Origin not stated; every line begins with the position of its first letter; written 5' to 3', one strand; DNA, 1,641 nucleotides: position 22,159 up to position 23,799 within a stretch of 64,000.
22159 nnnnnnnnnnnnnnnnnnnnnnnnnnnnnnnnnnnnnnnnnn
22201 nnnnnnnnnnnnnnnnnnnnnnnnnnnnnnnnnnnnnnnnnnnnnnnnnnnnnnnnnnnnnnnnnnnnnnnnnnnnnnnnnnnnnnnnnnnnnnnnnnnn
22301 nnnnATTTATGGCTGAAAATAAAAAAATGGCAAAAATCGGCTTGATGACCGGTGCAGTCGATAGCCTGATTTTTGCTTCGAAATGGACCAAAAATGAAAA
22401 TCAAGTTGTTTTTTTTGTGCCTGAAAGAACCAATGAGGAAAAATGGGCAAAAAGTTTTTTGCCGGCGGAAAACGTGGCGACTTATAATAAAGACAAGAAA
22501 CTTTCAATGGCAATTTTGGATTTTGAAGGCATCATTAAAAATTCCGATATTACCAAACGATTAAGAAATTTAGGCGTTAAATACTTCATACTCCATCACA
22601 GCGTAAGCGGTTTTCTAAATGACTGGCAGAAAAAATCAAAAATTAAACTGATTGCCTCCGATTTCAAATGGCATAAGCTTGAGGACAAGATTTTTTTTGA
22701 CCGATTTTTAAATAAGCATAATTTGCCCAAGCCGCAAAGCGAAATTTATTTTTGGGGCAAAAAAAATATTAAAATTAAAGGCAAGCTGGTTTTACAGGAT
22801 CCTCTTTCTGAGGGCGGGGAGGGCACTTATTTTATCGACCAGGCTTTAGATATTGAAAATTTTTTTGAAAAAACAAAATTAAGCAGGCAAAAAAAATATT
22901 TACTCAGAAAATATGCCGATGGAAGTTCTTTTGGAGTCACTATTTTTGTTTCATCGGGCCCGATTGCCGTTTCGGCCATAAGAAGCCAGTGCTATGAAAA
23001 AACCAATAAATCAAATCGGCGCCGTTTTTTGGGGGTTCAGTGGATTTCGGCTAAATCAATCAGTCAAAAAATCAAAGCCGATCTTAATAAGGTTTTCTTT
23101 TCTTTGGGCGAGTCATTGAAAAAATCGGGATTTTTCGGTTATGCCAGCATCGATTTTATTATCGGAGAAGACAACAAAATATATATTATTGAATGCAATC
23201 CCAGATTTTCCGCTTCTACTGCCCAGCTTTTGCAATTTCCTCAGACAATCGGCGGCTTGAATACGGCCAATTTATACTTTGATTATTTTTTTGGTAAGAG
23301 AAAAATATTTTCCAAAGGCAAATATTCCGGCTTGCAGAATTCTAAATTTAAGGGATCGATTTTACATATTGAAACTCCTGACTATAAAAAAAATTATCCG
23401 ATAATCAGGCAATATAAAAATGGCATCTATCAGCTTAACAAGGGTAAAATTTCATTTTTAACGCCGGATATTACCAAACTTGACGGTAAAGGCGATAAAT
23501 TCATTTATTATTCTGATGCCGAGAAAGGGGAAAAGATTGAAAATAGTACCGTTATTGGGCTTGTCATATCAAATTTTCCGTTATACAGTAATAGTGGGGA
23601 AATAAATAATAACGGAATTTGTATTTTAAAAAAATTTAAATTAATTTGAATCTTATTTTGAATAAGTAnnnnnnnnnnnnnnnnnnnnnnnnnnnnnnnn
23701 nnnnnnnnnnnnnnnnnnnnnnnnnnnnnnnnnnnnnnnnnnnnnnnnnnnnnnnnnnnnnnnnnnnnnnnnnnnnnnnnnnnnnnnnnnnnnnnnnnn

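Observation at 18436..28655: ATP-grasp x3 / PP-loop ATPase / LysA-like decarboxylase / ABC exporter cluster, a candidate ribosome-independent amide-ligation pathway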

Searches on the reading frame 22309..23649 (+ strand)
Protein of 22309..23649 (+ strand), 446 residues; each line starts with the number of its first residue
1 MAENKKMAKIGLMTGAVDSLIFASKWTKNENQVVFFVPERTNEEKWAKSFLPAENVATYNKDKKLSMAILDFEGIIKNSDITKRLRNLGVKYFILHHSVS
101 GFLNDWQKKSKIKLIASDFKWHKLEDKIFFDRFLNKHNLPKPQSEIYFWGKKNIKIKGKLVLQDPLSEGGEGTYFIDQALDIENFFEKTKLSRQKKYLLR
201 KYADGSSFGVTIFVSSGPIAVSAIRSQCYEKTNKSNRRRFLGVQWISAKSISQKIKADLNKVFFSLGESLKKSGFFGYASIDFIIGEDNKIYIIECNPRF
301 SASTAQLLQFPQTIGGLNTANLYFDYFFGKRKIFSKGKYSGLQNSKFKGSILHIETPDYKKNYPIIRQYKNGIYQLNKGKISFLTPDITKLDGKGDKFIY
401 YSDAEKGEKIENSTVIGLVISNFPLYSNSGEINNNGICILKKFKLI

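Call 3: search_protein_families(library=pfam, proteins=[window:22309-23649:+], max_evalue=0.01)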
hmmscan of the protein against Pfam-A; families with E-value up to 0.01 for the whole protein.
window:22309-23649:+ (446 aa): 2 families
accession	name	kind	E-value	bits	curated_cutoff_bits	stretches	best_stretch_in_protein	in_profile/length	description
PF02655.19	ATP-grasp_3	-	1.3e-10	42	23.2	1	125-303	2-160/160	ATP-grasp domain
PF14398.11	ATPgrasp_YheCD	-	0.004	16.9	26.8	1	251-304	178-231/255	YheC/D like ATP-grasp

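Call 5: search_protein_families(library=ncbifam, proteins=[window:22309-23649:+], max_evalue=0.01)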
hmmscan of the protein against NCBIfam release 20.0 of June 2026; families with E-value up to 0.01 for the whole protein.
window:22309-23649:+ (446 aa): 8 families
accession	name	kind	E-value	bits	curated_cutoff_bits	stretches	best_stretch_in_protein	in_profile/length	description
NF005315.0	PRK06849.1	equivalog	4.6e-07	29.2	406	1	159-308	154-283/389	hypothetical protein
NF005096.0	PRK06524.1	equivalog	6.4e-07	27.8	684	1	157-304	181-327/493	biotin carboxylase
NF040722.1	MfnD_Meth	equivalog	1.5e-06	27.9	400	1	194-311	158-262/288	tyramine--L-glutamate ligase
NF053643.1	Ddl_archaea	equivalog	1.4e-05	24.3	500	1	105-302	84-274/367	putative pseudomurein biosynthesis ATP-grasp protein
TIGR01369.1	CPSaseII_lrg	equivalog_domain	0.00049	17.8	1027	1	121-304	664-845/1052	carbamoyl-phosphate synthase (glutamine-hydrolyzing) large subunit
NF047900.1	AspMetLigLdmS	equivalog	0.0017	17.1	475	1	272-310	270-308/383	L-aspartate--L-methionine ligase LdmS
NF009406.0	PRK12767.1-5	equivalog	0.0042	16.2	271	1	247-302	223-273/327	carbamoyl phosphate synthase-like protein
NF003671.0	PRK05294.1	equivalog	0.0054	14.4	599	0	124-302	664-840/1058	carbamoyl-phosphate synthase large subunit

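Call 32: search_solved_structures(query=window:22309-23649:+, max_evalue=1)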
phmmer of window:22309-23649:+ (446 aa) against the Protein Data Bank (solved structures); distinct sequences matched with E-value up to 1: 1.
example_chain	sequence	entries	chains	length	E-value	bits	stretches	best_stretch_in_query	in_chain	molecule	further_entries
7r8p_A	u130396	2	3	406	0.0044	19.1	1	271-315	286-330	ATP-grasp domain-containing protein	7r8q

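Call 60: search_protein_families(library=padloc, proteins=[window:22309-23649:+], max_evalue=0.1)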
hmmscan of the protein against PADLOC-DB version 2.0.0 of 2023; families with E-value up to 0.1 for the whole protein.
window:22309-23649:+ (446 aa): 0 families

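Call 85: predict_structure(protein=window:22309-23649:+)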
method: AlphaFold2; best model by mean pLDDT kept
length: 446 residues; sequences in the alignment: 1
mean_pLDDT: 35.1   pTM: 0.25
mean pLDDT of the five models: 35.1, 30.4, 30.1, 29.3, 26.1
residues with pLDDT >= 90: 0; 70-90: 3; 50-70: 51; < 50: 392
segments of 3 or more residues with pLDDT < 50: 1-67, 71-78, 98-100, 122-126, 140-446
pLDDT, mean of each block of 10 residues (from residue 1): 24 23 29 31 29 28 44 47 57 55 64 62 49 55 29 26 33 32 38 39 31 29 27 30 32 43 43 38 40 35 24 23 23 25 27 28 35 36 32 30 32 30 31 32 28
secondary structure, 60 per line:
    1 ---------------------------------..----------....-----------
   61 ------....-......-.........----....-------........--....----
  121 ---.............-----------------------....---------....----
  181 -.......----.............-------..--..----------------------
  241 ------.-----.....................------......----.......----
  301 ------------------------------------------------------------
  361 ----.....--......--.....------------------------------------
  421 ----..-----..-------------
elements in order: H46-49 E67-70 H72-77 H79-87 E92-95 H103-110 E113-116 H124-136 E160-163 E173-176 H182-188 H193-205 H253-273 E280-285 E290-296 E365-369 E372-377 E380-384
